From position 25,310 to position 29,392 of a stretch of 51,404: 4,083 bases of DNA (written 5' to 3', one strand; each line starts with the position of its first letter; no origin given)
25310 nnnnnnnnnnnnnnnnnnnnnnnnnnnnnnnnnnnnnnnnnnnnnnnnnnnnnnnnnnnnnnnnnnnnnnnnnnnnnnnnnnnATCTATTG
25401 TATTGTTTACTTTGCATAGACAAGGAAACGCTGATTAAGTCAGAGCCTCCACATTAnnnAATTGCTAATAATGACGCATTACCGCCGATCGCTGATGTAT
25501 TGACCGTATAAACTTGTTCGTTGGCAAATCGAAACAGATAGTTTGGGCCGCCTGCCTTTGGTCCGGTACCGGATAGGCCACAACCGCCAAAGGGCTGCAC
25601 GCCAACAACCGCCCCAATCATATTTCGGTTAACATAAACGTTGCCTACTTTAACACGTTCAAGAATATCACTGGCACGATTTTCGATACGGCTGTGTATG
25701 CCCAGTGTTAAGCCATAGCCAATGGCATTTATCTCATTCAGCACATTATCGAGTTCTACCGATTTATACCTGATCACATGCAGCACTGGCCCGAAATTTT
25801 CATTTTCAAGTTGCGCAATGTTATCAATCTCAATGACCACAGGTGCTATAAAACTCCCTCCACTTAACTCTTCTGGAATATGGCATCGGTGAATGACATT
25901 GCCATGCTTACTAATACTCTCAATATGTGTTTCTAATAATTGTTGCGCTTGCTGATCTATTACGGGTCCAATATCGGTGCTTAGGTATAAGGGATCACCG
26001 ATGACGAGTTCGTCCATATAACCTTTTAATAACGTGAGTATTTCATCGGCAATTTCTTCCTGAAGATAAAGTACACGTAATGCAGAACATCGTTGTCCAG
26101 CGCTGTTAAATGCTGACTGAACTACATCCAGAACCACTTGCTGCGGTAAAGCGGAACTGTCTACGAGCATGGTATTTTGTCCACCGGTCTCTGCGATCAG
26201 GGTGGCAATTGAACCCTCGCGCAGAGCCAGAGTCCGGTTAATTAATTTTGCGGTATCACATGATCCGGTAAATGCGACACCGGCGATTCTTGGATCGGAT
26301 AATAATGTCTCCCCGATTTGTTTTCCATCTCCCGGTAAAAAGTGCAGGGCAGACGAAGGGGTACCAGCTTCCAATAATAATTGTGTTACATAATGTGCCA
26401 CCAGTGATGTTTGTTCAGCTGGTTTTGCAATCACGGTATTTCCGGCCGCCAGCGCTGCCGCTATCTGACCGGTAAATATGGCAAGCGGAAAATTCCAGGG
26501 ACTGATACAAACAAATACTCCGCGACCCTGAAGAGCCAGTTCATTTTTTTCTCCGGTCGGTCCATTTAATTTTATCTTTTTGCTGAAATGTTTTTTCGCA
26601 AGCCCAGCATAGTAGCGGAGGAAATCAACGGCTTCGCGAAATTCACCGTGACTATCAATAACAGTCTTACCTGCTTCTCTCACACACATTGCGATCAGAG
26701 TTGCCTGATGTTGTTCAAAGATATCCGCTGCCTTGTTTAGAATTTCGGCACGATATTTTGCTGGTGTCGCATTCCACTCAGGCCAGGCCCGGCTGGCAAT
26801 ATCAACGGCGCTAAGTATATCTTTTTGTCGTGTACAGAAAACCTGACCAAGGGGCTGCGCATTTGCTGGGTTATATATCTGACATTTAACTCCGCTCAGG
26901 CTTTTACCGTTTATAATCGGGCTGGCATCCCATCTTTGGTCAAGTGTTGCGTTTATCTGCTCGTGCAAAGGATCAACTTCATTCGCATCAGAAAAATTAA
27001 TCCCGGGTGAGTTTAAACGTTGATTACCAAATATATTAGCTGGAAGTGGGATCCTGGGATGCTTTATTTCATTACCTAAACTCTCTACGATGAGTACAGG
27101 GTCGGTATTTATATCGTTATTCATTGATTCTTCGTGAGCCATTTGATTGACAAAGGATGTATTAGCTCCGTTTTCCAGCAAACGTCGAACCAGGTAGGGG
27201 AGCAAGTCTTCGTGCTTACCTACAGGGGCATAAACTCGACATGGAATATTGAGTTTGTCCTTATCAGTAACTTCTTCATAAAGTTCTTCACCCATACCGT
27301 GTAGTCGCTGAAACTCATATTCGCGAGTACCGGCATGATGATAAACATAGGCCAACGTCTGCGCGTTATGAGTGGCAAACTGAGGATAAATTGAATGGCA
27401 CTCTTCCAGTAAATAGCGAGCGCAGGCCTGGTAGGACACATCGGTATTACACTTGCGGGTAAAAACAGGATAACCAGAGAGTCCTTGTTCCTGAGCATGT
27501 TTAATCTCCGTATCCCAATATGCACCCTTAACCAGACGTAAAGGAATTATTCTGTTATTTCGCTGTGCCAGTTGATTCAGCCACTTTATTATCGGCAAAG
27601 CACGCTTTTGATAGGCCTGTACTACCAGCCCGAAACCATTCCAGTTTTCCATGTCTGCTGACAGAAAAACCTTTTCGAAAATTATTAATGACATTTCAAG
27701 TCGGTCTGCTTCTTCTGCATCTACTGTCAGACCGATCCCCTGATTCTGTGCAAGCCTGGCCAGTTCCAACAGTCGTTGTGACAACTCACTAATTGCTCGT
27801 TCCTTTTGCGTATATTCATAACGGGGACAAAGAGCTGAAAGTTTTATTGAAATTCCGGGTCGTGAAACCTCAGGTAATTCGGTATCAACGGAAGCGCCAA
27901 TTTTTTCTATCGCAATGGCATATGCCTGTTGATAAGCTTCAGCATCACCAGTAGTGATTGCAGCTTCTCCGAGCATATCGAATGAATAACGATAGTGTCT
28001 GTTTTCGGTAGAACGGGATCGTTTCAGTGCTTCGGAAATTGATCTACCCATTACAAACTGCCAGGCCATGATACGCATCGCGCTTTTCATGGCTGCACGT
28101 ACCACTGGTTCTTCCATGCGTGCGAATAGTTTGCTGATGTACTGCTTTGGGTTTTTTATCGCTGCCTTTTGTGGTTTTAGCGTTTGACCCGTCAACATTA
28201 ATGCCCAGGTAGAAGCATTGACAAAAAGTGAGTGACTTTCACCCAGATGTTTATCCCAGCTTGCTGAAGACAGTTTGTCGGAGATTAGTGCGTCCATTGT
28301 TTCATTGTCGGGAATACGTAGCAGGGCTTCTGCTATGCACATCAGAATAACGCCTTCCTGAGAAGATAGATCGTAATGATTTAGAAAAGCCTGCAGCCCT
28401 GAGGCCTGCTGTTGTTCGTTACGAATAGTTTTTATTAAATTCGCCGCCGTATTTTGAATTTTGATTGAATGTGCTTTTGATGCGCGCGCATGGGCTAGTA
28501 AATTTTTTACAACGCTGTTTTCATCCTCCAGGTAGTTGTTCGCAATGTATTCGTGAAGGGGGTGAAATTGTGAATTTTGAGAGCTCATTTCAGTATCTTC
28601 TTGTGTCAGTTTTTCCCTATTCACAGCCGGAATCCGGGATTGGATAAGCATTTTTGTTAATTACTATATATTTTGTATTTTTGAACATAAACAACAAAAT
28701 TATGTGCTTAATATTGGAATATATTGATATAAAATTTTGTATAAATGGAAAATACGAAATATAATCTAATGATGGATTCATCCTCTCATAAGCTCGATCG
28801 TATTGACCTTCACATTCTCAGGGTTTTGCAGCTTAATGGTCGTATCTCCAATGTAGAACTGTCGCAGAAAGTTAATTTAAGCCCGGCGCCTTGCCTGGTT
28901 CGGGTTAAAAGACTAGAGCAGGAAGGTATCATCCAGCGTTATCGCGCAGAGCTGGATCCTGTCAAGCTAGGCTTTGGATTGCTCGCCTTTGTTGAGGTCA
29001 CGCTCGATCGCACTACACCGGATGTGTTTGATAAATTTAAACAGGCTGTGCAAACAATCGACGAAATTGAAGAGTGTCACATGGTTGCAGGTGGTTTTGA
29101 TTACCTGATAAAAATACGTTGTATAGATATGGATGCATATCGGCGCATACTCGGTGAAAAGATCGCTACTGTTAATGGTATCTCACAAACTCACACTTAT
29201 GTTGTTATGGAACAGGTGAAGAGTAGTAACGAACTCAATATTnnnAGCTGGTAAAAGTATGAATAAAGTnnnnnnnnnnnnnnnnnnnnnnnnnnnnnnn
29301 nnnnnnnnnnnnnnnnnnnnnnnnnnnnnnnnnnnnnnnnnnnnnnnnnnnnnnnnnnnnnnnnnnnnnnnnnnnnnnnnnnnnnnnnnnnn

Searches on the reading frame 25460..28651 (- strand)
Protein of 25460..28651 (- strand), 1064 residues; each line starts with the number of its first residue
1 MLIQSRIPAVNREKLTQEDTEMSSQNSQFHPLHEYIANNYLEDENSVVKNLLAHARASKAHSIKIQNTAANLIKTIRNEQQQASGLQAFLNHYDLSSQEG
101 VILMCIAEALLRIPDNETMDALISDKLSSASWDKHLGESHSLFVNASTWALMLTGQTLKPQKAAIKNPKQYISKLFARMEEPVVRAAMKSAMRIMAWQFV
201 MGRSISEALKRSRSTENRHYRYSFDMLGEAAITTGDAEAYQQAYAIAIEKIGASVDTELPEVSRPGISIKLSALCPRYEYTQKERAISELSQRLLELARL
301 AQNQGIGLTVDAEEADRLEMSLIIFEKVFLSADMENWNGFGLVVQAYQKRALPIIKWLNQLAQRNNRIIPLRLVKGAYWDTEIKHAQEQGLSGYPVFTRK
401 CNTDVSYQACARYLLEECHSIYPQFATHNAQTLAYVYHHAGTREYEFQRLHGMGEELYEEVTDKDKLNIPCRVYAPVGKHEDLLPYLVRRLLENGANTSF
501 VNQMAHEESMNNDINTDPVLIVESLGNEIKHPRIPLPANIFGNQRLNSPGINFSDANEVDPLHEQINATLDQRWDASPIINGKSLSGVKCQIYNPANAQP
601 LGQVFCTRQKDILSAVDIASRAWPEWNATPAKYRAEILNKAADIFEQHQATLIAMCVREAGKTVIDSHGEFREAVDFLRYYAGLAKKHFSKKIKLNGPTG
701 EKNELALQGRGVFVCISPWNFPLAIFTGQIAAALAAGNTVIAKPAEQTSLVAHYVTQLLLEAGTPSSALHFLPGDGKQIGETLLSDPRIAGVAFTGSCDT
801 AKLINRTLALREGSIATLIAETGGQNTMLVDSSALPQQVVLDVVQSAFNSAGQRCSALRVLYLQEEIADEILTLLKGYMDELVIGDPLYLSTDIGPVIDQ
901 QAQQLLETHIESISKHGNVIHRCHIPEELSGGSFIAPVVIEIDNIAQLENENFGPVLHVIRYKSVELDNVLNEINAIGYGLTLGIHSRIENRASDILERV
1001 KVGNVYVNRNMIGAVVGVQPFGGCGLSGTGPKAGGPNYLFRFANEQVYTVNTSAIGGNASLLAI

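Call 7: search_protein_families(library=pfam, proteins=[window:25460-28651:-], max_evalue=0.00001)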
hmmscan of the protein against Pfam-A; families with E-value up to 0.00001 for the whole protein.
window:25460-28651:- (1064 aa): 4 families
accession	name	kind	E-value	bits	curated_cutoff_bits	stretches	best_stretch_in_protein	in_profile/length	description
PF00171.27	Aldedh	-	4.1e-113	378.8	23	1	589-1044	8-457/461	Aldehyde dehydrogenase family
PF01619.24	Pro_dh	-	4.2e-102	341.9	27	1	208-503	1-278/278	Proline dehydrogenase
PF14850.11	Pro_dh-DNA_bdg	-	3.7e-42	143.8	27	1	86-199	2-112/112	DNA-binding domain of Proline dehydrogenase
PF18327.6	PRODH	-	3.4e-06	27.7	26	0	32-77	3-48/48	Proline utilization A proline dehydrogenase N-terminal domain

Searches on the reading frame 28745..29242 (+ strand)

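Call 7: search_protein_families(library=pfam, proteins=[window:28745-29242:+], max_evalue=0.00001)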
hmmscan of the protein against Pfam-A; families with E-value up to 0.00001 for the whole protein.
window:28745-29242:+ (166 aa): 4 families
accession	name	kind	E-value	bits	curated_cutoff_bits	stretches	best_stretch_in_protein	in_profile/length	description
PF01037.27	AsnC_trans_reg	-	5.7e-23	81.1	25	1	83-157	1-73/73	Lrp/AsnC ligand binding domain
PF13412.12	HTH_24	-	7.4e-20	70.7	21.9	1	17-64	1-48/48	Winged helix-turn-helix DNA-binding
PF13404.12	HTH_AsnC-type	-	2.3e-16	59.8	27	1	17-58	1-42/42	AsnC-type helix-turn-helix domain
PF01047.28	MarR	-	2.3e-06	27.8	24.6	1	22-68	6-52/59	MarR family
